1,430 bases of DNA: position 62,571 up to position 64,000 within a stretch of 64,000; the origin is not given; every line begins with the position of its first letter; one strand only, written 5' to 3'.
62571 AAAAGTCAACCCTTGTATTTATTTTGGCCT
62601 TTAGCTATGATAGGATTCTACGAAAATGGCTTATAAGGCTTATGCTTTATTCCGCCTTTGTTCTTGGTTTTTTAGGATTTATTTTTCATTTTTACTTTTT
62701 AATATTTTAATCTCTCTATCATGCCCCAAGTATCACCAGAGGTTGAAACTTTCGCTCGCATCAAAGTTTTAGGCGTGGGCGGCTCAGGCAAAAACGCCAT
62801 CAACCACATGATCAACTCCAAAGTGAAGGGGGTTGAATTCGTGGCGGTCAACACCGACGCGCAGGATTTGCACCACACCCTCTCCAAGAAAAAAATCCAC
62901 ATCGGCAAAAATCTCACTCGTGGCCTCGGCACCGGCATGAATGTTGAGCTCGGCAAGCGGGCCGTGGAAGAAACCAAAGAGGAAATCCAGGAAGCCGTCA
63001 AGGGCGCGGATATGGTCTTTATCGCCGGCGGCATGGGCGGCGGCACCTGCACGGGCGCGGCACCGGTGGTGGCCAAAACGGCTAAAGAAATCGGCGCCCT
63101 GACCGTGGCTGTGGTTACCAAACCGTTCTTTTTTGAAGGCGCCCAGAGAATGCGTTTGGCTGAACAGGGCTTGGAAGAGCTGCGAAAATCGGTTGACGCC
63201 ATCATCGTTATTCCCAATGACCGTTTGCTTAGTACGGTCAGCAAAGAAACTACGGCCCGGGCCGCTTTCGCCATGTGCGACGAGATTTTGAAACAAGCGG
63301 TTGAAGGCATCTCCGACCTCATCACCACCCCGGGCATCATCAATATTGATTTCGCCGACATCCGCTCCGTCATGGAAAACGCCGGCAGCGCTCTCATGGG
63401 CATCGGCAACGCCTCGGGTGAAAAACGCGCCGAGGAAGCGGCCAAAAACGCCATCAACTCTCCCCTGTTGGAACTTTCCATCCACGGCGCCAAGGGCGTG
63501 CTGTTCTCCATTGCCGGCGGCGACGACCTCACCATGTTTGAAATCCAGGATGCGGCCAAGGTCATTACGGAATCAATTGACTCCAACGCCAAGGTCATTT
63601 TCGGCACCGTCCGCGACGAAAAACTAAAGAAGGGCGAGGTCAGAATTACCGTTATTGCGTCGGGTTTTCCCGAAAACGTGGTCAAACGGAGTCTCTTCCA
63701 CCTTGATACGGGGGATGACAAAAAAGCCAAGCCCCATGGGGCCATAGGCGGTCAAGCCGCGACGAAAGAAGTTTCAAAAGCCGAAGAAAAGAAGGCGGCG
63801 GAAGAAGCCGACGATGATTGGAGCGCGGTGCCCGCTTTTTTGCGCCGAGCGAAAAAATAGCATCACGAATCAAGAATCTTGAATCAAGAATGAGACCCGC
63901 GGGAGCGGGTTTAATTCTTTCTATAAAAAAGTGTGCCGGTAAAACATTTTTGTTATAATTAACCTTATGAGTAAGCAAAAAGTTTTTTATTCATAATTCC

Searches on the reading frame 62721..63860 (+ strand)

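Call 29: search_protein_families(library=pfam, proteins=[window:62721-63860:+], max_evalue=0.001)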
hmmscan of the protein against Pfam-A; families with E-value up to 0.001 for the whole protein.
window:62721-63860:+ (379 aa): 2 families
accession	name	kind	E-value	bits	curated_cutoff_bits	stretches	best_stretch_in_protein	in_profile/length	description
PF00091.31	Tubulin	-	4.7e-47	161.2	33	1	13-172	1-188/190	Tubulin/FtsZ family, GTPase domain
PF12327.13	FtsZ_C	-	1.8e-32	111.9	27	1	222-316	1-94/95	FtsZ family, C-terminal domain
